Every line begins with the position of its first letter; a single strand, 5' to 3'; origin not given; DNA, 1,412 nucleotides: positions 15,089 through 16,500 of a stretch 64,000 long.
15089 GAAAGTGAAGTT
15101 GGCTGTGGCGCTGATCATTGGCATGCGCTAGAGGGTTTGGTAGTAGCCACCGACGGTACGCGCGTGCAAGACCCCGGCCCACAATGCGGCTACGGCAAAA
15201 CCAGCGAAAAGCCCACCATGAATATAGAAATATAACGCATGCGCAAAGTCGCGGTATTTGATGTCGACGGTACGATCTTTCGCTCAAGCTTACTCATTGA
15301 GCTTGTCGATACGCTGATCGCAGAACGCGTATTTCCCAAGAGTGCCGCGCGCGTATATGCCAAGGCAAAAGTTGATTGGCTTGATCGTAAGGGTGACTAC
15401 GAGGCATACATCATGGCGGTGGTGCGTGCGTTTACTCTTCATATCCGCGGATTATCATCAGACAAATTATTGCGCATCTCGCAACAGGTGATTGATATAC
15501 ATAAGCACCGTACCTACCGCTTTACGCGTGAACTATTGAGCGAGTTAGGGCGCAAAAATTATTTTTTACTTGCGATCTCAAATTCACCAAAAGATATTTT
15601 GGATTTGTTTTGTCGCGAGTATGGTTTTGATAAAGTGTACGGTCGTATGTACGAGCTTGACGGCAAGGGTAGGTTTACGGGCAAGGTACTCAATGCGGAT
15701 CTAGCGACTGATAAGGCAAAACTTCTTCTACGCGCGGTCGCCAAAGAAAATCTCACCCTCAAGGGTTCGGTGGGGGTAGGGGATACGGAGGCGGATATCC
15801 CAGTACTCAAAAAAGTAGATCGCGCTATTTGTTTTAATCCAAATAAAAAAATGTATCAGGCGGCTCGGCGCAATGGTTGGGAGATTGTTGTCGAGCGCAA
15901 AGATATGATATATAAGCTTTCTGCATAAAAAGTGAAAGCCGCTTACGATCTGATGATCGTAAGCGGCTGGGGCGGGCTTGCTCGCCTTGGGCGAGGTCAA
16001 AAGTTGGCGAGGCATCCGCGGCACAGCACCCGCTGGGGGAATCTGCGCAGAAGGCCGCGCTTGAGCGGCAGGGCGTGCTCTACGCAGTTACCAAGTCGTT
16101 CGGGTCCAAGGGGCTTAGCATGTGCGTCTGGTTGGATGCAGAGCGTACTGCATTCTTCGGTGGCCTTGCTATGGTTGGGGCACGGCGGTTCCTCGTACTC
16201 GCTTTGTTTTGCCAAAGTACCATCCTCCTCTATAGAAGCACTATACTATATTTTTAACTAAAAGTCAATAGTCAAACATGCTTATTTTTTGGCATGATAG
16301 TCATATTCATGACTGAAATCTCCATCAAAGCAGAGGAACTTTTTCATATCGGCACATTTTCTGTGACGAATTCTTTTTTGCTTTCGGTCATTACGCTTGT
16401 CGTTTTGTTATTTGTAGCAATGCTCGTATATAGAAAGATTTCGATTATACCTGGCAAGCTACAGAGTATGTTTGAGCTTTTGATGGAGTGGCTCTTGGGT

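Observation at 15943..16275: Self-contained minus-strand transcription unit in a GC-rich (about 62%) island between HAD hydrolase and atpB: Cys-rich micro-protein or structured RNA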

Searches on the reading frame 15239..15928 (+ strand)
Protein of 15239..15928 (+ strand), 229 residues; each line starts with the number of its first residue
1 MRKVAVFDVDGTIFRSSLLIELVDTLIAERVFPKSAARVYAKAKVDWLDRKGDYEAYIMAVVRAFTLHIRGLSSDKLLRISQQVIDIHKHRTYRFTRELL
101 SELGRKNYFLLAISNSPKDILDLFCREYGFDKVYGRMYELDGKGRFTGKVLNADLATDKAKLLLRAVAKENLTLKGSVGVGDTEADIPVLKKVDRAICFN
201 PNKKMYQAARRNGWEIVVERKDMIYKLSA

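Call 10: find_encoding_contigs(protein=window:15239-15928:+, flank=6000, max_places=10)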
Protein window:15239-15928:+ (229 aa): 7 contigs read that carry it; 4 places shown.
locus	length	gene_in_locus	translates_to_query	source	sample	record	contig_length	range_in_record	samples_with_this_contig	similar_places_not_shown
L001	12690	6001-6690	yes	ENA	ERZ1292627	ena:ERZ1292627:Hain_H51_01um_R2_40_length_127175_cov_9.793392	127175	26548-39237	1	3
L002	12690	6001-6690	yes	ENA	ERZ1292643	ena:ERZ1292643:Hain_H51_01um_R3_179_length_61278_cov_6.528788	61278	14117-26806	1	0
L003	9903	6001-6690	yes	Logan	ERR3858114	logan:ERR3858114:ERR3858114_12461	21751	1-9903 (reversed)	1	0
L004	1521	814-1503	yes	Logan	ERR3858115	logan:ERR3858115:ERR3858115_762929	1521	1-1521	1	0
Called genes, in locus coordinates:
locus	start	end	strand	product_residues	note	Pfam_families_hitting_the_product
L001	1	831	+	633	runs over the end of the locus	-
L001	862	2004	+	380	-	PF01702:TGT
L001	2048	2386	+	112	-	PF01588:tRNA_bind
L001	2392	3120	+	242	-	PF00005:ABC_tran, PF13304:AAA_21 (faint)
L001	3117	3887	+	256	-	PF01061:ABC2_membrane, PF12698:ABC2_membrane_3 (weak)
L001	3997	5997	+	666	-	-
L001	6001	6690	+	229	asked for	PF00702:Hydrolase, PF12710:HAD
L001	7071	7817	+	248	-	PF00119:ATP-synt_A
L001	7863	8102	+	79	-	PF00137:ATP-synt_C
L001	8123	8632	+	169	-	PF00430:ATP-synt_B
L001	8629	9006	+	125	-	-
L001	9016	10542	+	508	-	PF02874:ATP-synt_ab_N (weak), PF00006:ATP-synt_ab, PF00306:ATP-synt_ab_C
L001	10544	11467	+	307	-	PF00231:ATP-synt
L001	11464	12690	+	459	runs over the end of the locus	PF02874:ATP-synt_ab_N, PF00006:ATP-synt_ab, PF22919:ATP-synt_VA_C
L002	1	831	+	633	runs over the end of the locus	-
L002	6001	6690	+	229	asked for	PF00702:Hydrolase, PF12710:HAD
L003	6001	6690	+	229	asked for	PF00702:Hydrolase, PF12710:HAD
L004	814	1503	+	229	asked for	PF00702:Hydrolase, PF12710:HAD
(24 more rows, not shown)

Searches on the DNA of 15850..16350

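Call 5: search_rna_families(source=window, start=15850, end=16350, threshold=evalue, max_evalue=10, show_alignments=4)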
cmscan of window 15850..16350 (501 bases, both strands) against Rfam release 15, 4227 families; matches with E-value up to 10: 3.
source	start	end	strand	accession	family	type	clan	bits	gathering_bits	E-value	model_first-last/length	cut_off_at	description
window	15935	15971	+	RF04201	MIR7510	Gene; miRNA;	-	24.1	93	0.023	1-79/79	no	MIR7510 microRNA precursor family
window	15937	15968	+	RF03306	mir-3923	Gene; miRNA;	-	14.8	94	9.1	1-83/83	no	mir-3923 microRNA precursor family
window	16298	16348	+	RF02499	Atu_C4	Gene; sRNA;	-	13.6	80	6.5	1-70/70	no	Rhizobiales sRNA Atu_C4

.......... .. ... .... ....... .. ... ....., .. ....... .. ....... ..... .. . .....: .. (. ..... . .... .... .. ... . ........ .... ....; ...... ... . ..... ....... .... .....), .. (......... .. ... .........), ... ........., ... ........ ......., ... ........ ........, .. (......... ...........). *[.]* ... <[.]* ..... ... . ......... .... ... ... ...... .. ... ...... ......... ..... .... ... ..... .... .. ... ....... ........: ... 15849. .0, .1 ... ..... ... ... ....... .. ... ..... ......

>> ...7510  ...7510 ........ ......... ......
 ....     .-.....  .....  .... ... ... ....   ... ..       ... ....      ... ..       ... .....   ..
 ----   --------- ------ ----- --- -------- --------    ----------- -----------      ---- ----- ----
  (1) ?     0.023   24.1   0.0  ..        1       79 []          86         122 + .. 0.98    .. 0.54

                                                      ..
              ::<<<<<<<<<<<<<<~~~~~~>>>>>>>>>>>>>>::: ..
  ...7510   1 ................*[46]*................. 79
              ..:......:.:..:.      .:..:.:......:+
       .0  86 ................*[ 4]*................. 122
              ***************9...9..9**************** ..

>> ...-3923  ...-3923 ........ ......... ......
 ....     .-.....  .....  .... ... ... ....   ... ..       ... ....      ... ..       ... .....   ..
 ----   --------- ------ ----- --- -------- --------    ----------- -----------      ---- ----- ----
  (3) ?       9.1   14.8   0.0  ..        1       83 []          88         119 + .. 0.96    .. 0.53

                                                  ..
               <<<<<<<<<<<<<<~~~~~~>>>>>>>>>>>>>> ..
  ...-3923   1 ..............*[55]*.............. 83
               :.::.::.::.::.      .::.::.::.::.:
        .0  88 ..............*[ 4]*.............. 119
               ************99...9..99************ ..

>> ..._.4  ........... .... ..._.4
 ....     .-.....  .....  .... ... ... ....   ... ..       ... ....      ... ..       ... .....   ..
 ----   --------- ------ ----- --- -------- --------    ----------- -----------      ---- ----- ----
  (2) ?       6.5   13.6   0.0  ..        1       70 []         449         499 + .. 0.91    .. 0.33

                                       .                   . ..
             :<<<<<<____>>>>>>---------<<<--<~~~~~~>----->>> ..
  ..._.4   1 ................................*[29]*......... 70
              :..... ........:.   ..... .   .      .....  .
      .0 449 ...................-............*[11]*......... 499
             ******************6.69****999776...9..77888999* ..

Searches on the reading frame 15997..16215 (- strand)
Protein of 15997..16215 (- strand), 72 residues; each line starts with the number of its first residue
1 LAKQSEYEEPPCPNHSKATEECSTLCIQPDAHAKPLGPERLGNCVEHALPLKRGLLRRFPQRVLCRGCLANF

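Call 19: search_protein_families(library=pfam, proteins=[window:16000-16215:-], max_evalue=10)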
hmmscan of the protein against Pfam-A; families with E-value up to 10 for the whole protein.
seq(72 aa): 0 families

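Call 20: search_protein_families(library=ncbifam, proteins=[window:16000-16215:-], max_evalue=10)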
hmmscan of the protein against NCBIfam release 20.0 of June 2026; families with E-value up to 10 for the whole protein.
seq(72 aa): 0 families

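Call 23: find_homologous_proteins(query=window:16000-16215:-, max_evalue=10)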
Query seq(72 aa): no candidate shares three 5-residue words with the query. No homologue found.

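Call 26: find_related_loci(query=A2, collection=genome_contigs, flank=3000)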
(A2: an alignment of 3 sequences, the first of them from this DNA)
Query A2 (72 aa) in genome_contigs; peptide patterns used: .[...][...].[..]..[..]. (x = any residue, [..] = any of these).
4 stretches matched a pattern; 1 encode a relative of the query (tblastn E <= 1e-3); 1 distinct loci.
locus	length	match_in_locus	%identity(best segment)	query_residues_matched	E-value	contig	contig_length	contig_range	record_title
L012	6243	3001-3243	38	1-69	9e-14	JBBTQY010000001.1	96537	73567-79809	MAG: Patescibacteria group bacterium isolate H41-bin076_1 H41_bin076_1_000000000001, whole genome shotgun sequence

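Call 27: find_related_loci(query=A2, collection=metagenome_contigs, flank=3000)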
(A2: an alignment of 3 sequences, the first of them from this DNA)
Query A2 (72 aa) in metagenome_contigs; peptide patterns used: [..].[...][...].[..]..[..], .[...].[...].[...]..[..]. (x = any residue, [..] = any of these).
166 stretches matched a pattern; 4 encode a relative of the query (tblastn E <= 1e-3); 4 distinct loci.
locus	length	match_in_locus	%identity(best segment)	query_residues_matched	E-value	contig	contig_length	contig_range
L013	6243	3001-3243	38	1-69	3e-13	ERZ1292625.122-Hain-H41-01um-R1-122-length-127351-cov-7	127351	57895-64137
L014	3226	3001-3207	46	3-72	1e-12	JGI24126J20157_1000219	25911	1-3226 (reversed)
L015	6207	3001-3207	46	3-72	1e-12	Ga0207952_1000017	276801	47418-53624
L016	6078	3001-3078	50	6-31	2e-5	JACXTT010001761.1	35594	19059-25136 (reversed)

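Call 34: search_protein_representatives(protein=window:15997-16215:-)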
Query: 72 residues. Proteins with E-value up to 0.001 (for the whole library): 4; up to 1e-10: 1; up to 1e-30: 0. The best 4 are listed.
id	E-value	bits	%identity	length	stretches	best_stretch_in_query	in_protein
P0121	3.5e-12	62.4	49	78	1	5-72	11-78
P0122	7.1e-07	45.6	37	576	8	9-38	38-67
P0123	3.7e-06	43.3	40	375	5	20-49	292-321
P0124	3.7e-05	40.1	43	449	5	46-70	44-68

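Call 37: find_homologous_proteins(query=A3, max_evalue=1)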
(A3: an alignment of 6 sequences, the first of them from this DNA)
Query A3 (6 sequences) (72 aa, profile of the alignment): 1 proteins with E <= 1 among 101 candidates.
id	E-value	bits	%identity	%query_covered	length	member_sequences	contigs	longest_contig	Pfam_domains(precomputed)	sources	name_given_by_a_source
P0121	2.2e-28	116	49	93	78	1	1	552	-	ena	-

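Call 39: find_encoding_contigs(protein=P0121, flank=3000, max_places=3)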
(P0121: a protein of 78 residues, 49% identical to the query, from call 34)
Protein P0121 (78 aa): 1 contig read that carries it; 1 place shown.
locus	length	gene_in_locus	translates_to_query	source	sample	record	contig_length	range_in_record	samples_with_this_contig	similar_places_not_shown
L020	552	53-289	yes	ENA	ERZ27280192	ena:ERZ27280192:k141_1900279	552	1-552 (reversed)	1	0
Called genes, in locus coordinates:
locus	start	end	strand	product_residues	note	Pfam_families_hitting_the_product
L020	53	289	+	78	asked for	-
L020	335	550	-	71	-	?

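Call 47: predict_structure(alignment_id=A4)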
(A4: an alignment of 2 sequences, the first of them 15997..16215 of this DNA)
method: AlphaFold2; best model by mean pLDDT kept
length: 72 residues; sequences in the alignment: 2
mean_pLDDT: 49.5   pTM: 0.28
mean pLDDT of the five models: 49.5, 43.3, 43.0, 41.4, 37.2
residues with pLDDT >= 90: 0; 70-90: 0; 50-70: 43; < 50: 29
segments of 3 or more residues with pLDDT < 50: 1-10, 29-35, 37-43
pLDDT, mean of each block of 10 residues (from residue 1): 41 51 51 46 49 51 56 52
secondary structure, 60 per line:
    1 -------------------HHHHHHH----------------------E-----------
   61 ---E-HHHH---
elements in order: H20-26 H66-69

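Call 48: search_solved_structures(query=A3, max_evalue=10, show_alignments=3)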
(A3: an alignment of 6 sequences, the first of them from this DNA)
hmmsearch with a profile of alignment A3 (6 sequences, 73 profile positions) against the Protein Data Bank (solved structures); distinct sequences matched with E-value up to 10: 0.

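Call 49: search_protein_families(library=padloc, alignment_id=A3, max_evalue=10)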
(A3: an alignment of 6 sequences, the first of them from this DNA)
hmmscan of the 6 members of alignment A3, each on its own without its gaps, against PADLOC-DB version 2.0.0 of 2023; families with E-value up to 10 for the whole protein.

A. member 1, seq(72 aa): 0 families

B. families by the number of members that match (of 6 scanned): 0 families

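Call 51: find_related_loci(query=A3, collection=viral_contigs, flank=3000)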
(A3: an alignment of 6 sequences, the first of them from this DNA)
Query A3 (72 aa) in viral_contigs; peptide patterns used: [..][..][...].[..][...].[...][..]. (x = any residue, [..] = any of these).
No stretch of DNA in the collection matches any of the patterns.

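Call 55: search_dna_similar(query=window:16000-16215:-, collection=phages, mode=protein, max_evalue=1, max_rows=5)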
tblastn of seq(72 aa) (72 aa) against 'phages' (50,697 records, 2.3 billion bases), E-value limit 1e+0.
No match.

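Call 62: predict_structure(alignment_id=A6)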
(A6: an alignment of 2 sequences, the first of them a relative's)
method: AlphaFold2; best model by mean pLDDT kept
length: 78 residues; sequences in the alignment: 2
mean_pLDDT: 56.4   pTM: 0.30
mean pLDDT of the five models: 56.4, 53.8, 51.9, 41.1, 40.5
residues with pLDDT >= 90: 0; 70-90: 19; 50-70: 30; < 50: 29
segments of 3 or more residues with pLDDT < 50: 1-14, 28-30, 33-43
pLDDT, mean of each block of 10 residues (from residue 1): 39 50 52 44 58 74 63 75
secondary structure, 60 per line:
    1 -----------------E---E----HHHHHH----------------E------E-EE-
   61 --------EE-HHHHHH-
elements in order: H27-32 H72-77

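Call 65: fold_search(model_id=the predicted structure, library=pdb)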
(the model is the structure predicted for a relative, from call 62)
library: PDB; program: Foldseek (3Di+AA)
matches with E <= 10: 6; with E <= 0.001: 0
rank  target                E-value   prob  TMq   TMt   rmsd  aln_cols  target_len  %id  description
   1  9hcd_0                6.3e+00  0.05  0.26  0.20   7.4        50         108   24  Mouse mitoribosome large subunit assembly intermediate (with uL16m) bound to MRM3-dimer, DDX28 and the MALSU-L0R8F8-mt (released 2025-06-11)
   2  6zm5_0                7.2e+00  0.04  0.27  0.21   9.1        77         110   18  Human mitochondrial ribosome in complex with OXA1L, mRNA, A/A tRNA, P/P tRNA and nascent polypeptide (released 2021-01-13)
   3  6mj7                  8.3e+00  0.04  0.21  0.28   4.4        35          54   14  Crystal structure of p62 ZZ domain in complex with free arginine (released 2018-10-31)
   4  6hcz_A                8.9e+00  0.10  0.26  0.31   2.0        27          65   22  Sjoegren syndrome/scleroderma autoantigen 1 (SSSCA1) (released 2020-03-18)
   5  4wa6_E                8.9e+00  0.01  0.18  0.17  11.2        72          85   14  Structure of yeast SAGA DUBm with Sgf73 N59D mutant at 2.36 angstroms resolution (released 2015-03-04)
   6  7z1l_I                9.5e+00  0.08  0.28  0.21   2.1        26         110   23  Structure of yeast RNA Polymerase III Pre-Termination Complex (PTC) (released 2022-08-31)

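Call 80: search_protein_families(library=phrogs, alignment_id=A3, max_evalue=1)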
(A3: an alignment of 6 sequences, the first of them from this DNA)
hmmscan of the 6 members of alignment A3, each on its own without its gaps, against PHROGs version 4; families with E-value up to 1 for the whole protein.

A. member 1, seq(72 aa): 0 families

B. families by the number of members that match (of 6 scanned): 0 families
